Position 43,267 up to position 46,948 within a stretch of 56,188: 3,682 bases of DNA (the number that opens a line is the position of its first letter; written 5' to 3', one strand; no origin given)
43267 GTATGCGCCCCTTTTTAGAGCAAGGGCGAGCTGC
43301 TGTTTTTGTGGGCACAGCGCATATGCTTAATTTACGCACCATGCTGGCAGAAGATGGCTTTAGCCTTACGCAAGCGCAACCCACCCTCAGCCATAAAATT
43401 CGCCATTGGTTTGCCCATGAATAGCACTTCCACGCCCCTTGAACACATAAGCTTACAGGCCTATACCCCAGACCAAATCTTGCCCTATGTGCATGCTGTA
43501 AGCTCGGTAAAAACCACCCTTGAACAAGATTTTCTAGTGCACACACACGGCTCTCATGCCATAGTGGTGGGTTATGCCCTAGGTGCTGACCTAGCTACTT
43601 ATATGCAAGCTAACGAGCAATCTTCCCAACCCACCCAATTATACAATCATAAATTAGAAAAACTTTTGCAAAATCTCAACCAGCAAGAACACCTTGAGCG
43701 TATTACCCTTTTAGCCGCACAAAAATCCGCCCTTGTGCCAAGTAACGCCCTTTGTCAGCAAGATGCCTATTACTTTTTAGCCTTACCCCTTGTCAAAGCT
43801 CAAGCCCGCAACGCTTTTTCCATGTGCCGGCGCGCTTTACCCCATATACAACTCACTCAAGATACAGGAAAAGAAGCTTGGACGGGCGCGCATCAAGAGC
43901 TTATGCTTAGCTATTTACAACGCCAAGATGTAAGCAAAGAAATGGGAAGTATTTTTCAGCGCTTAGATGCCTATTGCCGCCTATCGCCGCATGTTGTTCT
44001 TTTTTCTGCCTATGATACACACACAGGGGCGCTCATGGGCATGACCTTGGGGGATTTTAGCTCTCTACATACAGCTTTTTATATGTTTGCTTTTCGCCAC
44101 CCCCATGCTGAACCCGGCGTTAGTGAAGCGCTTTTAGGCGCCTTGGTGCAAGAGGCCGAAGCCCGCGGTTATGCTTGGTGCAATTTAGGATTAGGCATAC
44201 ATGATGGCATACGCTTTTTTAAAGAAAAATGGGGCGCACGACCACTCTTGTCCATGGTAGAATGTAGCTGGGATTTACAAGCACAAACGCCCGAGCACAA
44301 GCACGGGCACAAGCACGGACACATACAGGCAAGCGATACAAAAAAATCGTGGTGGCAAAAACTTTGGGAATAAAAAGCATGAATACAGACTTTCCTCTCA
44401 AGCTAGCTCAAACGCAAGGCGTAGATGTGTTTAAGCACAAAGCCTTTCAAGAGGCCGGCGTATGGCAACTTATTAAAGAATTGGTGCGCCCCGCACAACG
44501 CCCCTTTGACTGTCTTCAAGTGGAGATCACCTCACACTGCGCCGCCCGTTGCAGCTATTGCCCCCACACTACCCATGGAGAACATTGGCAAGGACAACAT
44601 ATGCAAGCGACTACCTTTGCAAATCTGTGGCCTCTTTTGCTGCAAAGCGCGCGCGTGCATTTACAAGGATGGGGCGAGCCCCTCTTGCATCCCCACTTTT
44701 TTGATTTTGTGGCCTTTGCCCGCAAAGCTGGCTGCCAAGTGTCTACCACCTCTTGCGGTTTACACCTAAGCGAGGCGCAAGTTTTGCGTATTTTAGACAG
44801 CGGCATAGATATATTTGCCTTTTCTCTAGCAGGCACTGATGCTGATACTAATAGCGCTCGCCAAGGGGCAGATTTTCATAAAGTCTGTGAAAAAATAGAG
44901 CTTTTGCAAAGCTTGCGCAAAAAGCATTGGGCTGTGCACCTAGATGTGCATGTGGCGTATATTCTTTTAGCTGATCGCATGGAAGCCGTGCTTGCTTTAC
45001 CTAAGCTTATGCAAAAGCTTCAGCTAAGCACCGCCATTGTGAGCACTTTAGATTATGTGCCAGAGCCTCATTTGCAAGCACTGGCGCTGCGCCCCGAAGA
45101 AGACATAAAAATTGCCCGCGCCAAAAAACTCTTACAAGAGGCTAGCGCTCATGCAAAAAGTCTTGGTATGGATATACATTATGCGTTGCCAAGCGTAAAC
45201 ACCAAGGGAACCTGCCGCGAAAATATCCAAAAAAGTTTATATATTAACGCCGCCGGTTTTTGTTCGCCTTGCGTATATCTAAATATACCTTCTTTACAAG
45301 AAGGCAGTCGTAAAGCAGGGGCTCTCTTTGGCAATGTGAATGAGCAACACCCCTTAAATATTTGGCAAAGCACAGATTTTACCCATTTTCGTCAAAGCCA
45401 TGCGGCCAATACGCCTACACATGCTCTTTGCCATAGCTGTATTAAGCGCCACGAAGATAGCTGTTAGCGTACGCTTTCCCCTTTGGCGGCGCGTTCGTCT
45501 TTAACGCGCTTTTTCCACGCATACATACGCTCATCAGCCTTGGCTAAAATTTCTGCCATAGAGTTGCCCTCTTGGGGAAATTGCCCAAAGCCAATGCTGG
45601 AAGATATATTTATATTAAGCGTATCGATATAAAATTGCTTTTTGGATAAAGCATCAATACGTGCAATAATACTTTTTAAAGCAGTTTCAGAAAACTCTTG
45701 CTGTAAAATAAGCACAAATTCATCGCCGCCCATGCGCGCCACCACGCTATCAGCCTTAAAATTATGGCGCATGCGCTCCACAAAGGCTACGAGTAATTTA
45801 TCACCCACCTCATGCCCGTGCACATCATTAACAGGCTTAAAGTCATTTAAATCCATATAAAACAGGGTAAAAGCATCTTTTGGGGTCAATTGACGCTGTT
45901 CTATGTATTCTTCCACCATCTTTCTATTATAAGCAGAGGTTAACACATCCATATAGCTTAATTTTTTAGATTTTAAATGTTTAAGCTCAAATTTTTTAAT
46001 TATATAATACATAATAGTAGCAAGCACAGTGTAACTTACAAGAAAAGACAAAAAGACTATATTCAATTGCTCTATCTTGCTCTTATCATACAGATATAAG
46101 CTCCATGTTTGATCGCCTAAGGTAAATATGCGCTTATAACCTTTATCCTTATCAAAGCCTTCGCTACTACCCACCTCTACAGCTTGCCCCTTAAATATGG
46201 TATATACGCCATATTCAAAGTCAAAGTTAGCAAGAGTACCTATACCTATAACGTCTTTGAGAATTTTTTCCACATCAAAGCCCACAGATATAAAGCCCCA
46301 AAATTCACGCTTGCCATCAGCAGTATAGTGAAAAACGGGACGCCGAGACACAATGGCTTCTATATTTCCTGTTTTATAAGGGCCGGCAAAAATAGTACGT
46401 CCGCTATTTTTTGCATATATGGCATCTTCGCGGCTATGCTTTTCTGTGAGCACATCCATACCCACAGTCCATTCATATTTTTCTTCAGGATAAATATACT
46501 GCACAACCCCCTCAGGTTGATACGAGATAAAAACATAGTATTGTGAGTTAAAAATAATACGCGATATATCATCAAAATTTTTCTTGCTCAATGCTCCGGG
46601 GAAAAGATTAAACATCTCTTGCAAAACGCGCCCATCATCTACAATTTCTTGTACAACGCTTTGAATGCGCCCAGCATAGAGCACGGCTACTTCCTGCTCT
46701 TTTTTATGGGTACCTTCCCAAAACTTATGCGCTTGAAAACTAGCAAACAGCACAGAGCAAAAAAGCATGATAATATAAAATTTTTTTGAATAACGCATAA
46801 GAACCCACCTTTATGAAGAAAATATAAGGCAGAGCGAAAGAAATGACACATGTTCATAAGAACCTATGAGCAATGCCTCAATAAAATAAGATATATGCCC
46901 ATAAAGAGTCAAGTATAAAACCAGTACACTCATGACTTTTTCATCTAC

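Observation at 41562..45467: Uncharacterised cluster: FemAB-like::TraB/GumN fusion, FemAB-like paralogue, radical SAM/SPASM enzyme, probably once co-operonic with a MprF-type flippase-like gene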

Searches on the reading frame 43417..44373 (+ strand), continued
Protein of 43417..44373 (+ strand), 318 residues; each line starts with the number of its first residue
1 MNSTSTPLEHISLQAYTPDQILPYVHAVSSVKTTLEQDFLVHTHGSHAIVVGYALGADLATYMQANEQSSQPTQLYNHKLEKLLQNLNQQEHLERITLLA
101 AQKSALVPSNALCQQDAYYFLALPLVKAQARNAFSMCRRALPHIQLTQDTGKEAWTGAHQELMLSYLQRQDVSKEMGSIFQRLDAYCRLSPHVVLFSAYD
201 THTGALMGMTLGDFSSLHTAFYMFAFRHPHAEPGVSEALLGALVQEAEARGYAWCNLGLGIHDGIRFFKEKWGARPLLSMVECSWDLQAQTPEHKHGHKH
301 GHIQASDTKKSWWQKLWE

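Call 72: find_encoding_contigs(protein=P0193, flank=7000, max_places=1)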
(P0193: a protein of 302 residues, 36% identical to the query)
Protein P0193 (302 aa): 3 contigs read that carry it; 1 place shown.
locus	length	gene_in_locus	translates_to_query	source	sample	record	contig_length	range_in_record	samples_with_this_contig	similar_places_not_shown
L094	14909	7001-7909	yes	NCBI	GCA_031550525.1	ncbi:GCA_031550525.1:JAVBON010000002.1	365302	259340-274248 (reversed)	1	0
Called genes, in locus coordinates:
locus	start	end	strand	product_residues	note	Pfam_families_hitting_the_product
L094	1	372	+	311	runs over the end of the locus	PF03401:TctC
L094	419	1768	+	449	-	PF07690:MFS_1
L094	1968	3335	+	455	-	PF05935:Arylsulfotrans, PF14269:Arylsulfotran_2 (faint)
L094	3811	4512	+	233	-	PF00392:GntR, PF14502:HTH_41 (weak), PF07729:FCD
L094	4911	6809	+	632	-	PF01963:TraB_PrgY_gumN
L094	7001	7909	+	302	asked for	PF09924:LPG_synthase_C (weak)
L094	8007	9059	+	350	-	PF04055:Radical_SAM, PF13186:SPASM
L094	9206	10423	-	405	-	PF13527:Acetyltransf_9, PF17668:Acetyltransf_17, PF13530:SCP2_2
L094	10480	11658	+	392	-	PF00588:SpoU_methylase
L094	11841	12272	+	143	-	PF03713:DUF305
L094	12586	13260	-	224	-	PF00230:MIP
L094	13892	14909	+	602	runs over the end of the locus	PF01078:Mg_chelatase (faint), PF00158:Sigma54_activat, PF14532:Sigma54_activ_2, PF00004:AAA (weak), PF07728:AAA_5 (weak), PF25601:AAA_lid_14, PF02954:HTH_8, PF18024:HTH_50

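Call 75: search_protein_families(library=pfam, alignment_id=A2, max_evalue=0.01)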
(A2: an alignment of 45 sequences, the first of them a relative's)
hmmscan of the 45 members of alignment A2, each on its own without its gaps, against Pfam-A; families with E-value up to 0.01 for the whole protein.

A. member 1, P0121 (318 aa): 2 families
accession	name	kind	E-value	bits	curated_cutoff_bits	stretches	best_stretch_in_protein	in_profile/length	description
PF09924.15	LPG_synthase_C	-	0.0018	17.9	27.5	1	153-269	154-252/298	Phosphatidylglycerol lysyltransferase, C-terminal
PF13480.13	Acetyltransf_6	-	0.0024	18.5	22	1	137-261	10-138/143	Acetyltransferase (GNAT) domain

B. families by the number of members that match (of 45 scanned): 3 families
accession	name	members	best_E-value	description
PF09924.15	LPG_synthase_C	25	4.4e-08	Phosphatidylglycerol lysyltransferase, C-terminal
PF13480.13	Acetyltransf_6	19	3.5e-08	Acetyltransferase (GNAT) domain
PF01931.24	NTPase_I-T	1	0.0067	Protein of unknown function DUF84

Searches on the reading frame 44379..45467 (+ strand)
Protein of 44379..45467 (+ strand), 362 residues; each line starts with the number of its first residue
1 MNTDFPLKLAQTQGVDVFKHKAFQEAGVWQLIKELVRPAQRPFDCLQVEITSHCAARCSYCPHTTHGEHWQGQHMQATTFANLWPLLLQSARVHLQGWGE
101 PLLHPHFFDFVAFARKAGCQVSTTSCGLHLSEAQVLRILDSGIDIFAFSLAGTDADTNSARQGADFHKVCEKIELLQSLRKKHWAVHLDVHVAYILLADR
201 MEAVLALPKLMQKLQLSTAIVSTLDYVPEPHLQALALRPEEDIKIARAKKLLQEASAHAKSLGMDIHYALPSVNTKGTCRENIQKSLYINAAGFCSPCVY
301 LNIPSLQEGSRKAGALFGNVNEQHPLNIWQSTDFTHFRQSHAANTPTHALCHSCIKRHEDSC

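Call 3: search_protein_families(library=pfam, proteins=[window:44379-45467:+], max_evalue=0.1)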
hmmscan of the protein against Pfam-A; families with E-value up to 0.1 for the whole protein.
window:44379-45467:+ (362 aa): 2 families
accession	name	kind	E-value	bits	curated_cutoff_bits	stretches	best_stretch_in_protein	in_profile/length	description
PF04055.27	Radical_SAM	-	1.6e-12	48.4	29.5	1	48-182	1-142/166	Radical SAM superfamily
PF13186.11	SPASM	-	1e-09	39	21.5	1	279-354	1-66/67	Iron-sulfur cluster-binding domain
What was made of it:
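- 44379..45467 (+): Gene 3 (362 aa): radical SAM enzyme with a SPASM/twitch-type C-terminal Fe-S domain. Pfam Radical_SAM and SPASM (call 3).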

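Call 4: search_protein_families(library=ncbifam, proteins=[window:44379-45467:+], max_evalue=0.1)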
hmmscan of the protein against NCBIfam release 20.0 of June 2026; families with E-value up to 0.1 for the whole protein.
window:44379-45467:+ (362 aa): 39 families (the best 25 are shown)
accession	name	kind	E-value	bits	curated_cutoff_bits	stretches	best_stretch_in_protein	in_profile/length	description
TIGR04317.1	W_rSAM_matur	equivalog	1.1e-34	120.1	380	1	46-354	6-313/349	tungsten cofactor oxidoreductase radical SAM maturase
TIGR04311.1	rSAM_Geo_metal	subfamily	1.3e-34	120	400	2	46-224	5-187/423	radical SAM/SPASM family putative metalloenzyme maturase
TIGR02109.1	PQQ_syn_pqqE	equivalog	3.5e-13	49.2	381.35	1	46-360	9-308/358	pyrroloquinoline quinone biosynthesis protein PqqE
TIGR04051.1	rSAM_NirJ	equivalog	1.4e-10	40.7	515.45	1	50-227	8-179/354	heme d1 biosynthesis radical SAM protein NirJ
TIGR04321.1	spiroSPASM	subfamily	1.9e-10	40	250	1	46-123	233-315/510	spiro-SPASM protein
NF038283.1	viperin_w_prok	equivalog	2.4e-10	40.1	180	1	50-160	8-124/281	viperin family antiviral radical SAM protein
TIGR02666.1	moaA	equivalog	6.6e-10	38.5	284.05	1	40-180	6-154/336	GTP 3',8-cyclase MoaA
NF033640.1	N_Twi_rSAM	subfamily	2.6e-09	36.7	170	2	52-253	119-335/398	twitch domain-containing radical SAM protein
NF001199.0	PRK00164.2-1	equivalog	2.2e-08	33.6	231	1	40-174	8-143/308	GTP 3',8-cyclase MoaA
TIGR04545.1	rSAM_ahbD_hemeb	equivalog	3.2e-08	33.4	500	1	48-176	4-134/339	heme b synthase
TIGR04340.1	rSAM_ACGX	hypoth_equivalog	4.4e-07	29.4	400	1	46-178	5-143/341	radical SAM/SPASM domain protein, ACGX system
TIGR02668.1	moaA_archaeal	equivalog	9.1e-07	28.1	325.25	1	41-261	7-219/303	GTP 3',8-cyclase MoaA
TIGR04054.1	rSAM_NirJ1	equivalog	3.2e-06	26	650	1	49-164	41-158/387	putative heme d1 biosynthesis radical SAM protein NirJ1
NF045574.1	sacti_mat_StsB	exception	5.1e-06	25.6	625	1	48-356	100-387/466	StsB family radical SAM/SPASM domain sactipeptide maturase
TIGR04082.1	rSAM_for_selen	equivalog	6.5e-06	25.2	350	1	45-212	200-360/516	thio(seleno)oxazole modification radical SAM maturase SbtM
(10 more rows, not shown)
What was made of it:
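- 44379..45467 (+): Nearest NCBIfam models are TIGR04317 and TIGR04311 at about 120 bits against cut-offs of 380-400 (call 4).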

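Call 34: search_solved_structures(query=window:44379-45467:+, max_evalue=0.01)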
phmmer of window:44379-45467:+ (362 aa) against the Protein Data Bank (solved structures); distinct sequences matched with E-value up to 0.01: 3.
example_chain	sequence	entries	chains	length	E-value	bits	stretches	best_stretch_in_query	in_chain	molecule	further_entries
4m7t_A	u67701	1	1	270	5.9e-07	32.2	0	41-116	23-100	BtrN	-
4m7s_A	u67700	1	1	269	7.7e-07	31.8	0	42-116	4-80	BtrN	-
6c8v_A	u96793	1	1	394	0.00087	21.8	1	46-163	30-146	Coenzyme PQQ synthesis protein E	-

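Call 66: search_protein_families(library=padloc, proteins=[window:44379-45467:+], max_evalue=0.01)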
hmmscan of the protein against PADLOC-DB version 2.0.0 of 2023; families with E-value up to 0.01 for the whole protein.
window:44379-45467:+ (362 aa): 2 families
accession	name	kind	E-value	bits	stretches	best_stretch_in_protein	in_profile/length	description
PDLC02903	pVip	-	3.6e-13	47.6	1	48-180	4-130/257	Viperins not associated with kinases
PDLC02904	pVip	-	2.9e-09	34.8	1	49-193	8-150/262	Viperins associated with kinases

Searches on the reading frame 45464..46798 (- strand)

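Call 3: search_protein_families(library=pfam, proteins=[window:45464-46798:-], max_evalue=0.1)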
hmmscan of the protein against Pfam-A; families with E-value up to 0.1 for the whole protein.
window:45464-46798:- (444 aa): 2 families
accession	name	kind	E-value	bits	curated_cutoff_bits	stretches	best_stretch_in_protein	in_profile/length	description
PF00990.26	GGDEF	-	9.7e-32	110.4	23.8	1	282-432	2-158/161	Diguanylate cyclase, GGDEF domain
PF03924.19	CHASE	-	4.8e-09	36.7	25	1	98-195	66-175/189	CHASE domain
